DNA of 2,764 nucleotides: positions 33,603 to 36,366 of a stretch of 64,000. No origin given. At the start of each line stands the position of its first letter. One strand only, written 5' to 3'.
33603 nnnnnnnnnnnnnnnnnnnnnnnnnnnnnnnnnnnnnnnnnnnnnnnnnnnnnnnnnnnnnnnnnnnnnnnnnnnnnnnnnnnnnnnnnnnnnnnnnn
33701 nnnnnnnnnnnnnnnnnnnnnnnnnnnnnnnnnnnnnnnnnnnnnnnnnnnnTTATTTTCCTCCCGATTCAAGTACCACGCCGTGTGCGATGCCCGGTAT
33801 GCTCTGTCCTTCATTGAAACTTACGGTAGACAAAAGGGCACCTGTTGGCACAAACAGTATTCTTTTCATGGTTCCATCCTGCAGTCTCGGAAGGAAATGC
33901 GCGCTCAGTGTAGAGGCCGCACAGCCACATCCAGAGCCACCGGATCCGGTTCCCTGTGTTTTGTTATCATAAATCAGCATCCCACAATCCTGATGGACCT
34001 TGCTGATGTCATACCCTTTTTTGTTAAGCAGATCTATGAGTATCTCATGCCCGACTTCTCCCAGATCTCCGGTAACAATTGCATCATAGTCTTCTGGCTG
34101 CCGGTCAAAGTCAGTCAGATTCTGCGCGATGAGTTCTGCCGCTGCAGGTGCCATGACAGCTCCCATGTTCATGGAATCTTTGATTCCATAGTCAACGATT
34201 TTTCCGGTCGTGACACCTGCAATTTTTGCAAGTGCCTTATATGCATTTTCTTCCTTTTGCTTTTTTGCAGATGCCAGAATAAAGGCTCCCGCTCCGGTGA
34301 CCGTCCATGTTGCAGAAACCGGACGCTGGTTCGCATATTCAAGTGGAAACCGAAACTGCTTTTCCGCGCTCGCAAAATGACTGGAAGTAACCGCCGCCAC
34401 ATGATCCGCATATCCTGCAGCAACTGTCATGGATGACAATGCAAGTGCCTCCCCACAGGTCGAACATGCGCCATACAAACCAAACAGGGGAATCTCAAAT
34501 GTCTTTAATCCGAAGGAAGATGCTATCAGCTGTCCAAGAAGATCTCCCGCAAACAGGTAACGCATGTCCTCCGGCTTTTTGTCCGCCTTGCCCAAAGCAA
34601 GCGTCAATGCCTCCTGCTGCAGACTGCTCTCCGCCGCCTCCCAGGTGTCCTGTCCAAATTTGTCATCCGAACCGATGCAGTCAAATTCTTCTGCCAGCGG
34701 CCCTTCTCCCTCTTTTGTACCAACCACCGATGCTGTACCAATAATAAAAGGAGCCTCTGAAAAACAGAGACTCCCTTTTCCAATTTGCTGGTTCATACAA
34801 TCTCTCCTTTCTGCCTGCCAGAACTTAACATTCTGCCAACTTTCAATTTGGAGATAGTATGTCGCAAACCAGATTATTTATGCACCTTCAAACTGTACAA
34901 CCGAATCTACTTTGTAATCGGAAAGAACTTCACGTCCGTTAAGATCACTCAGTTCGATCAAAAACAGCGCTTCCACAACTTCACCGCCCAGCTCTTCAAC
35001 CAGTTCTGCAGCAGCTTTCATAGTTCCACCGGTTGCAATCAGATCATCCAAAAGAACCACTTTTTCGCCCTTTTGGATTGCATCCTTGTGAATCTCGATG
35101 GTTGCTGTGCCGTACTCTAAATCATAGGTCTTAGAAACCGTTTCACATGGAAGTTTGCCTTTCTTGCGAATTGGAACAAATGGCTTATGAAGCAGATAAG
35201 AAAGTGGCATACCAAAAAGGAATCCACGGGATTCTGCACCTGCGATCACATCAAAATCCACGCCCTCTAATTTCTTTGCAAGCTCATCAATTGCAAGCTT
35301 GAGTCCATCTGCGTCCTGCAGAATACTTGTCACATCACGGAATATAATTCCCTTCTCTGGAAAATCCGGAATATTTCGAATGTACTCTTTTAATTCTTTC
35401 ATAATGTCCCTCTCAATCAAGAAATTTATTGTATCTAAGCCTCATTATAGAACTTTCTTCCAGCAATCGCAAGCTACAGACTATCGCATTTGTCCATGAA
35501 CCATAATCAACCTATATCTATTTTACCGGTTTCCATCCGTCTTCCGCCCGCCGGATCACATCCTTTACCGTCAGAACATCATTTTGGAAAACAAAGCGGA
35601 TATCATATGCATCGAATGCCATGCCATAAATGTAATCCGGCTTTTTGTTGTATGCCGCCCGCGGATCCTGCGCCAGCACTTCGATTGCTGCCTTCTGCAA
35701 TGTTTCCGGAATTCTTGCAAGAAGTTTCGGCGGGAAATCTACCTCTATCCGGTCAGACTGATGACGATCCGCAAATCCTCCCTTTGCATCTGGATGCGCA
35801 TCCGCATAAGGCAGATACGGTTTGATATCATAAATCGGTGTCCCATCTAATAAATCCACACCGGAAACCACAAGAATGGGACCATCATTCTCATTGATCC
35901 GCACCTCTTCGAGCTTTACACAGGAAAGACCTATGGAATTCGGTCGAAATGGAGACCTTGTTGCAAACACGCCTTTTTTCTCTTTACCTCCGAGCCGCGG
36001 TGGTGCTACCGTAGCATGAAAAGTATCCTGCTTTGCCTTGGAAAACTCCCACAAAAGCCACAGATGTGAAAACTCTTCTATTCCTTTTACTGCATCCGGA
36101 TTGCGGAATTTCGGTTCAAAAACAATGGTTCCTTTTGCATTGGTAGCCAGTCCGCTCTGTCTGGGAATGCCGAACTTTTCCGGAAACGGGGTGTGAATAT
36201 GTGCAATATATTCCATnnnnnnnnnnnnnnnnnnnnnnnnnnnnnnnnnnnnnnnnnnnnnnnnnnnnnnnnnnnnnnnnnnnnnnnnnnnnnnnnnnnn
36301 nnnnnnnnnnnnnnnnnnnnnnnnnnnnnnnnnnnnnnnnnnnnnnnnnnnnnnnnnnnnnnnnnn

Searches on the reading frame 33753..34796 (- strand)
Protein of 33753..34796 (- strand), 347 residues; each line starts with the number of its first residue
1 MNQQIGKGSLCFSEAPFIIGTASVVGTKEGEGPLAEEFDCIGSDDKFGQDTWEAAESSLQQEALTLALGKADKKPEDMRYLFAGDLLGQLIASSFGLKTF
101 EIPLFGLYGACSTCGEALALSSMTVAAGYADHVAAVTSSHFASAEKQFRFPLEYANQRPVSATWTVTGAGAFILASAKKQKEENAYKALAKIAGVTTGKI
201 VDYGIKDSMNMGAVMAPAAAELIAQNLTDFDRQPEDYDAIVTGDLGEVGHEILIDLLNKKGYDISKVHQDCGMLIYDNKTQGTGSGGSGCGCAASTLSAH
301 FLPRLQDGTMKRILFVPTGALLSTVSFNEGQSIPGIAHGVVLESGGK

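Call 72: search_protein_families(library=pfam, proteins=[window:33753-34796:-], max_evalue=0.00001)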
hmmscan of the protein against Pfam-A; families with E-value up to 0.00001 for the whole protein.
window:33753-34796:- (347 aa): 1 family
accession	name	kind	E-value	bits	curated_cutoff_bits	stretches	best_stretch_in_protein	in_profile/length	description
PF07451.17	SpoVAD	-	1.7e-140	467.9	22.1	1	6-343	1-329/329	Stage V sporulation protein AD (SpoVAD)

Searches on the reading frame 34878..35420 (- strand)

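Call 72: search_protein_families(library=pfam, proteins=[window:34878-35420:-], max_evalue=0.00001)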
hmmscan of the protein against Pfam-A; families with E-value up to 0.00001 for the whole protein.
window:34878-35420:- (180 aa): 1 family
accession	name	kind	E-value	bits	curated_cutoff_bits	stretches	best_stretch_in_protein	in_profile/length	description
PF00156.33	Pribosyltran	-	3.3e-16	59.4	26.3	1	33-172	4-141/158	Phosphoribosyl transferase domain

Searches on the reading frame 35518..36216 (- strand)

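Call 72: search_protein_families(library=pfam, proteins=[window:35518-36216:-], max_evalue=0.00001)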
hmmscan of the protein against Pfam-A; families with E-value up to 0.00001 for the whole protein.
window:35518-36216:- (232 aa): 2 families
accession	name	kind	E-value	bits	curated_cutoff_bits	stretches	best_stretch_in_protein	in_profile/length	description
PF01980.22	TrmO_N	-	1.1e-46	158.2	26.8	1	16-139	1-116/116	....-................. O N-terminal domain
PF18389.7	TrmO_C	-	5.4e-09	36.5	27.1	1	156-210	2-64/65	TrmO C-terminal domain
